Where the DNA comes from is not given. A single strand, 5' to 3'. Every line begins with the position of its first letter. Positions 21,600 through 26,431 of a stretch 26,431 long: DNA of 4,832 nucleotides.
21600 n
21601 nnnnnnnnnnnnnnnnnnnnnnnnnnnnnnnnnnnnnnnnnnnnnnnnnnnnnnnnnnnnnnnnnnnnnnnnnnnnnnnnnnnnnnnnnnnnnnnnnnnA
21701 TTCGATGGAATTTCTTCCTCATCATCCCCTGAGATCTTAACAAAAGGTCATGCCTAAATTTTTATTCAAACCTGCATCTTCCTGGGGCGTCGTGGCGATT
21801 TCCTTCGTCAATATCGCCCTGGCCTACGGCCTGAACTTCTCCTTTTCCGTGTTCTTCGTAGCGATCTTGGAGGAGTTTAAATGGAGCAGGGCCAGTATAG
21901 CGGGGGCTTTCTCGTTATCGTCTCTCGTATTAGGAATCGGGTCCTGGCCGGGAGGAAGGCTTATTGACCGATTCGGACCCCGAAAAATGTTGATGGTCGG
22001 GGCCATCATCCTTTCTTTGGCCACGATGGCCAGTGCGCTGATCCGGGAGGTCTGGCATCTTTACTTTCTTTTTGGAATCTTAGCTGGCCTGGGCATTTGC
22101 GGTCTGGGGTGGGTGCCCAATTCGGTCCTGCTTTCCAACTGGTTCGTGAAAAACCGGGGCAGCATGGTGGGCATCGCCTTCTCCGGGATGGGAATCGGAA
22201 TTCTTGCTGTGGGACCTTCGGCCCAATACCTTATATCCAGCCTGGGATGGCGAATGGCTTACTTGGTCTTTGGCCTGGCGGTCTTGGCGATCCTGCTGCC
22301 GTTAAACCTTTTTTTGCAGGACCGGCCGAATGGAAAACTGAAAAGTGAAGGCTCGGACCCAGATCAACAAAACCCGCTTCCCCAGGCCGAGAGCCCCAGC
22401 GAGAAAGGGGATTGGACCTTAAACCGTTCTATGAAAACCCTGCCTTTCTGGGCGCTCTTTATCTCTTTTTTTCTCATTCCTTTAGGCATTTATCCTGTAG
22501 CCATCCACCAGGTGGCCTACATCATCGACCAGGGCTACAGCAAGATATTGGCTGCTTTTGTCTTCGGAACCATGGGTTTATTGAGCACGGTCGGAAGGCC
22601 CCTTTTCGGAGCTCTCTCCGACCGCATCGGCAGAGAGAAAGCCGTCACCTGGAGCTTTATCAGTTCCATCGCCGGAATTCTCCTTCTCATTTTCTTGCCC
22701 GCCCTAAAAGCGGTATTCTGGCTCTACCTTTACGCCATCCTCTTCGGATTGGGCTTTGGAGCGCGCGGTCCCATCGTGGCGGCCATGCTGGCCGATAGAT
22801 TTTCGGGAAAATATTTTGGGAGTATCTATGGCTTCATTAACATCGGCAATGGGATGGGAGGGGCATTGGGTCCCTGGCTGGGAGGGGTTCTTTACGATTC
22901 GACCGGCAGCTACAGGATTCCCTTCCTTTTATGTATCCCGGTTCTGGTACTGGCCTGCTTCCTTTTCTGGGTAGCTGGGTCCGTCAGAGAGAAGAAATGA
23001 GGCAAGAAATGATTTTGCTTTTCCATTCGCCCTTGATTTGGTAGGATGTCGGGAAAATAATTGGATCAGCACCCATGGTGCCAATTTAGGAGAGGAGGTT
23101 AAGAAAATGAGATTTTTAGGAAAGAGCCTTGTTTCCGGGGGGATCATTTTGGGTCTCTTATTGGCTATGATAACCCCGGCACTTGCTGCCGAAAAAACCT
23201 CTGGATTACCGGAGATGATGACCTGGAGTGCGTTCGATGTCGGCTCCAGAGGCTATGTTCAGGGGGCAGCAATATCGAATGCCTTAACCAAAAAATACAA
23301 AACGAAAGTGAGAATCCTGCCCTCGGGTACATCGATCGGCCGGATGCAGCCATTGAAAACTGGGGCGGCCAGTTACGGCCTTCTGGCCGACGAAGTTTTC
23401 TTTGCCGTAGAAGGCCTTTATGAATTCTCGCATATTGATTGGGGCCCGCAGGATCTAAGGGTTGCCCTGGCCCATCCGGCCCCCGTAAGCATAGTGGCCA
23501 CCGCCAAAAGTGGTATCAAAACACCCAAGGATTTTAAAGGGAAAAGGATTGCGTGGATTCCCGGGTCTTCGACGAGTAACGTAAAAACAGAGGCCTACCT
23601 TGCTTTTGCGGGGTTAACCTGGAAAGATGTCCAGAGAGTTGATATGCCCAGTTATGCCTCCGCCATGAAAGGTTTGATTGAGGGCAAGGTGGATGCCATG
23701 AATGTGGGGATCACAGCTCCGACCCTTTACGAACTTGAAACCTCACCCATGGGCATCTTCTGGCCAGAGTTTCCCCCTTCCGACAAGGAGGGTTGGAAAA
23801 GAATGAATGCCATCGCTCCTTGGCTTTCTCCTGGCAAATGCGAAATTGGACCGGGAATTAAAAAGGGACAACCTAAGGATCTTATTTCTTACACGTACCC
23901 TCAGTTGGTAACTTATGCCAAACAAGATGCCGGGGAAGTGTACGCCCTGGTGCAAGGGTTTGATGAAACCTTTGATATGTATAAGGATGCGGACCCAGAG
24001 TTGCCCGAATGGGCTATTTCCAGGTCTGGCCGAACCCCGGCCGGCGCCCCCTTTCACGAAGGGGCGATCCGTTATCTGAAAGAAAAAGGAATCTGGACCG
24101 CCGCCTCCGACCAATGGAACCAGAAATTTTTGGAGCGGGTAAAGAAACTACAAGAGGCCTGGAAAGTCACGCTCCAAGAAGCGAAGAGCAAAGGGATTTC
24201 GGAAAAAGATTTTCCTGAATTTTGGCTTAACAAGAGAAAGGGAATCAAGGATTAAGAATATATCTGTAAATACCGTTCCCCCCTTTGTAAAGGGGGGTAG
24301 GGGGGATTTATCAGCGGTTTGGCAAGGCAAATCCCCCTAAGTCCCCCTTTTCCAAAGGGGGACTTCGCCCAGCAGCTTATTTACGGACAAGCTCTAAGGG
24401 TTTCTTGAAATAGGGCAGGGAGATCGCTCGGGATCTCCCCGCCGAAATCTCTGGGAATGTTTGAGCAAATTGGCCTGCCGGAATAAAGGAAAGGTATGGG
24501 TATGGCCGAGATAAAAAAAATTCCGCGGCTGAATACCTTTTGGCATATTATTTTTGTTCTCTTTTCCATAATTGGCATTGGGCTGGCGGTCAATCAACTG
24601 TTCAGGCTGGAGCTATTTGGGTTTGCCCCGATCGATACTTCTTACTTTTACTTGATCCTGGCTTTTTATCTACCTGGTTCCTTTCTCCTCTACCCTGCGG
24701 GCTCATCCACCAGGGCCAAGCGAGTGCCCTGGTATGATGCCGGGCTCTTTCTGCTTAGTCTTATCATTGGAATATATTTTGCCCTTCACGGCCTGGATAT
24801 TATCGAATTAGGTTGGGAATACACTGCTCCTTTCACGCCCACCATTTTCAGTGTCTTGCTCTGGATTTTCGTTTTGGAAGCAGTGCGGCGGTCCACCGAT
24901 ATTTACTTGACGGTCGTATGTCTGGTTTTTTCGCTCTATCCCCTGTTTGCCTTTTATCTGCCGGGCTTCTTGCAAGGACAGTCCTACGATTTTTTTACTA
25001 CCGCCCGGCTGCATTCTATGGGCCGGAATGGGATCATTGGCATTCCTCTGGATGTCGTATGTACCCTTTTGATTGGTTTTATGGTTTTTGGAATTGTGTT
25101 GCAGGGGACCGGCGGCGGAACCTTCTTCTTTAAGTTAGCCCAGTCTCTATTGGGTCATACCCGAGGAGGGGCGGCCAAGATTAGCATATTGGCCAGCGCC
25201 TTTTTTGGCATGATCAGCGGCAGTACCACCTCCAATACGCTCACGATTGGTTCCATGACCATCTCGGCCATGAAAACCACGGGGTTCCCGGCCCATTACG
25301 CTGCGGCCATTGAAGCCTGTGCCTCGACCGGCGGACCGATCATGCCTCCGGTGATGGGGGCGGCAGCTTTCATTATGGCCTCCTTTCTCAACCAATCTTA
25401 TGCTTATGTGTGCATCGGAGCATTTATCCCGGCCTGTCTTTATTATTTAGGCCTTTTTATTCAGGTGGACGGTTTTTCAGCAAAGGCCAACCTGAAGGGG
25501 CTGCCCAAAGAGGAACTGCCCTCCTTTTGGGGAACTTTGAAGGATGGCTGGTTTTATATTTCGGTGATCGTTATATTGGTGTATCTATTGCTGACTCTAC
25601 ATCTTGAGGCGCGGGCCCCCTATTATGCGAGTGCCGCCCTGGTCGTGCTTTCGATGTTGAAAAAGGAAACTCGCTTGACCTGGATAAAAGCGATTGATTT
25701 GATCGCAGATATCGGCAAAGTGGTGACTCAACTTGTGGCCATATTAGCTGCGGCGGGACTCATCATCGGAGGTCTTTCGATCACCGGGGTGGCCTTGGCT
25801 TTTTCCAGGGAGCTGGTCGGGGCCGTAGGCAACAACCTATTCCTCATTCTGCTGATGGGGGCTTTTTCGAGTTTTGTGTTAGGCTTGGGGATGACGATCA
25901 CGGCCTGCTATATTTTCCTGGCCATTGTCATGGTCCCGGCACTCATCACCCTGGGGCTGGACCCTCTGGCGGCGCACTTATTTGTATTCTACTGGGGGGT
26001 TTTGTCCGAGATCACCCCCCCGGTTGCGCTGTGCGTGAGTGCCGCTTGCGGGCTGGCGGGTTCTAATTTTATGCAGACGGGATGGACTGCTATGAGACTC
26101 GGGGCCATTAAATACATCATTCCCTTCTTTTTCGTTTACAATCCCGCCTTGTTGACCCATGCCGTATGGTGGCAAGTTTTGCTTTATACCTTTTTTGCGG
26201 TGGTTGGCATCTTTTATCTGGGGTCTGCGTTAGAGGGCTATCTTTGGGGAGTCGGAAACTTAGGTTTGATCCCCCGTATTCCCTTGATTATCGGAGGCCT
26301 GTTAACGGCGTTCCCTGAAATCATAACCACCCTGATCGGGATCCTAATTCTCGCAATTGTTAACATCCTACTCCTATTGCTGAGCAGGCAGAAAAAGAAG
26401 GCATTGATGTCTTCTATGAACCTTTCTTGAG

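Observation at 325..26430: Candidate undescribed pathway: divergent twin-mutase locus for substituted succinates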

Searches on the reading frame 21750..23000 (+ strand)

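Call 4: search_protein_families(library=pfam, proteins=[window:21750-23000:+])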
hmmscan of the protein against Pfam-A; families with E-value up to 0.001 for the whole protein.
window:21750-23000:+ (416 aa): 6 families
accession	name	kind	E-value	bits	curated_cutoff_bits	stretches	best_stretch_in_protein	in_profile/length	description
PF07690.21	MFS_1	-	2.2e-58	198.3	33.4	2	20-338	3-310/347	Major Facilitator Superfamily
PF06779.20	MFS_4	-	2.5e-13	50.6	26.3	1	70-404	54-361/364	Uncharacterised MFS-type transporter YbfB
PF12832.13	MFS_1_like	-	3.7e-09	36.5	25.2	1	152-387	143-367/373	MFS_1 like family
PF01306.25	LacY_symp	-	3.5e-07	29.8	24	1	237-402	16-180/413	LacY proton/sugar symporter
PF00083.30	Sugar_tr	-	3.8e-07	29.8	22.3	1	264-408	44-190/452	Sugar (and other) transporter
PF11700.14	ATG22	-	0.00056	19.2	24.1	1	142-409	206-472/482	Vacuole effluxer Atg22 like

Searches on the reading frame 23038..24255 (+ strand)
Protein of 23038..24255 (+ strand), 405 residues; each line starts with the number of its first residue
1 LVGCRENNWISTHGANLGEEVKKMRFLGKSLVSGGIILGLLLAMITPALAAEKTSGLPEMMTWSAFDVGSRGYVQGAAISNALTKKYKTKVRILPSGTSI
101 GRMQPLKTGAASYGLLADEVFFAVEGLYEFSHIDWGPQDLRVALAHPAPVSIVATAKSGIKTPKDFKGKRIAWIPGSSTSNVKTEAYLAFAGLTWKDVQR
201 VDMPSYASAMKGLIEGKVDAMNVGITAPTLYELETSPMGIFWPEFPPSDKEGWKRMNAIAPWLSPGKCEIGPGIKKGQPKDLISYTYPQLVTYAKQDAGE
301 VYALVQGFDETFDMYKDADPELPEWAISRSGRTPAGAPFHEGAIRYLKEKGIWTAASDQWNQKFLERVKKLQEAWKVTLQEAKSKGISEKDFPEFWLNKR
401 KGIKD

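Call 5: search_protein_families(library=pfam, proteins=[window:23038-24255:+])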
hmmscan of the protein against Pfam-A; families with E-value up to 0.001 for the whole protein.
window:23038-24255:+ (405 aa): 3 families
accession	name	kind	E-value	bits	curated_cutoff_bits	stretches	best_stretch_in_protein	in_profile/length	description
PF16868.10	NMT1_3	-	4.2e-19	69.7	27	1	69-351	7-289/289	NMT1-like family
PF09084.16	NMT1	-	5.4e-11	43.2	20.5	1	144-235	69-158/216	NMT1/THI5 like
PF12974.12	Phosphonate-bd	-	2.5e-07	30.7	27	1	152-231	89-170/242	ABC transporter, phosphonate, periplasmic substrate-binding protein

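Call 6: search_protein_families(library=ncbifam, proteins=[window:23038-24255:+], max_evalue=0.00001)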
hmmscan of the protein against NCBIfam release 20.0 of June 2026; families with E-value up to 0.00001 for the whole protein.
window:23038-24255:+ (405 aa): 3 families
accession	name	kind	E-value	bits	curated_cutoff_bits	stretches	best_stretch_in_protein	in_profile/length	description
TIGR02122.1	TRAP_TAXI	subfamily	7.4e-54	182.8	84.35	1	37-351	7-320/320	TAXI family TRAP transporter solute-binding subunit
TIGR01728.1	SsuA_fam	subfamily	6.3e-09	35.5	163.5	1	142-221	75-154/290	aliphatic sulfonate ABC transporter substrate-binding protein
NF008588.0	PRK11553.1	subfamily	1.5e-06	27.4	299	1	146-222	107-181/319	aliphatic sulfonate ABC transporter substrate-binding protein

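Call 73: search_solved_structures(query=window:23038-24255:+, max_evalue=0.00001)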
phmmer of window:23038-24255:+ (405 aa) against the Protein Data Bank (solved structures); distinct sequences matched with E-value up to 0.00001: 5.
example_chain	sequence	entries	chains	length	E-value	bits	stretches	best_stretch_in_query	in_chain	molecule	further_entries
9oz4_A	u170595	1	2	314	7e-15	58.2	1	73-352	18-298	TRAP transporter solute receptor, TAXI family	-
8s4j_A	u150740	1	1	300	1e-10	44.5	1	73-352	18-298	TAXI family TRAP transporter solute-binding subunit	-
9ibo_A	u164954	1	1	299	1e-10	44.5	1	73-352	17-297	TAXI family TRAP transporter solute-binding subunit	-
1us4_A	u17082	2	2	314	7e-06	28.6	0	95-352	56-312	PUTATIVE GLUR0 LIGAND BINDING CORE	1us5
8u79_A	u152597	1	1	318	9.7e-06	28.1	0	95-352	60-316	Immunogenic protein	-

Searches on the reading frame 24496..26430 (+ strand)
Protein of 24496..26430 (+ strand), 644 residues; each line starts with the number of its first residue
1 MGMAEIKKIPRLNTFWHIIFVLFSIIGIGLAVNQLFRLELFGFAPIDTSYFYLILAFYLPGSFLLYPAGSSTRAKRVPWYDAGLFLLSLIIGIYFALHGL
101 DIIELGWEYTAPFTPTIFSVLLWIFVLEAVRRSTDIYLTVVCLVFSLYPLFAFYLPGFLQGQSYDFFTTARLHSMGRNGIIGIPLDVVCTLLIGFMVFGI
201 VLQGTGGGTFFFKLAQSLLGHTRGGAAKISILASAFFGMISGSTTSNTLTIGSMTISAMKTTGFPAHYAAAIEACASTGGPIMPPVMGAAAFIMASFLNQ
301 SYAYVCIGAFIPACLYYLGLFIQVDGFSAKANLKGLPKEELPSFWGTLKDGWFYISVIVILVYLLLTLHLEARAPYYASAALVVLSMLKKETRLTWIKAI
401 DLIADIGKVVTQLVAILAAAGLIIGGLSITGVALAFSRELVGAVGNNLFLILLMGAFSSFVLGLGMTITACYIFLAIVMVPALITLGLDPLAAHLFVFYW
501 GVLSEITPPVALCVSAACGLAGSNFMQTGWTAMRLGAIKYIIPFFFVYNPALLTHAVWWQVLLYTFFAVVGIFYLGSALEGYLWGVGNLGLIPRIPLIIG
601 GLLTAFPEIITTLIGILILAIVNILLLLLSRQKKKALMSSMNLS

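Call 5: search_protein_families(library=pfam, proteins=[window:24496-26430:+])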
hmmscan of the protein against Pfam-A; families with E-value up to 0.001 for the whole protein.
window:24496-26430:+ (644 aa): 1 family
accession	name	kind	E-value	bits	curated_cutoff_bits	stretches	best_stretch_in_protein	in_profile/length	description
PF06808.19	DctM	-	6.5e-100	335.3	23.8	1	121-556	1-408/413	Tripartite ATP-independent periplasmic transporter, DctM component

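Call 6: search_protein_families(library=ncbifam, proteins=[window:24496-26430:+], max_evalue=0.00001)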
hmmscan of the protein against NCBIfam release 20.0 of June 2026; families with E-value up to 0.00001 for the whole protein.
window:24496-26430:+ (644 aa): 3 families
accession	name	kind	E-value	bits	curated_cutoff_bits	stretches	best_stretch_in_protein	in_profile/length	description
TIGR02123.1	TRAP_fused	subfamily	4.4e-176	587.2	320.65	1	21-631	3-613/615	TRAP transporter fused permease subunit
TIGR00786.1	dctM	subfamily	4.1e-26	91.7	268.45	1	195-528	46-376/405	TRAP transporter large permease subunit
NF011634.1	PRK15060.1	equivalog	2e-12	46.9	800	1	188-559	54-423/425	2,3-diketo-L-gulonate TRAP transporter large permease YiaN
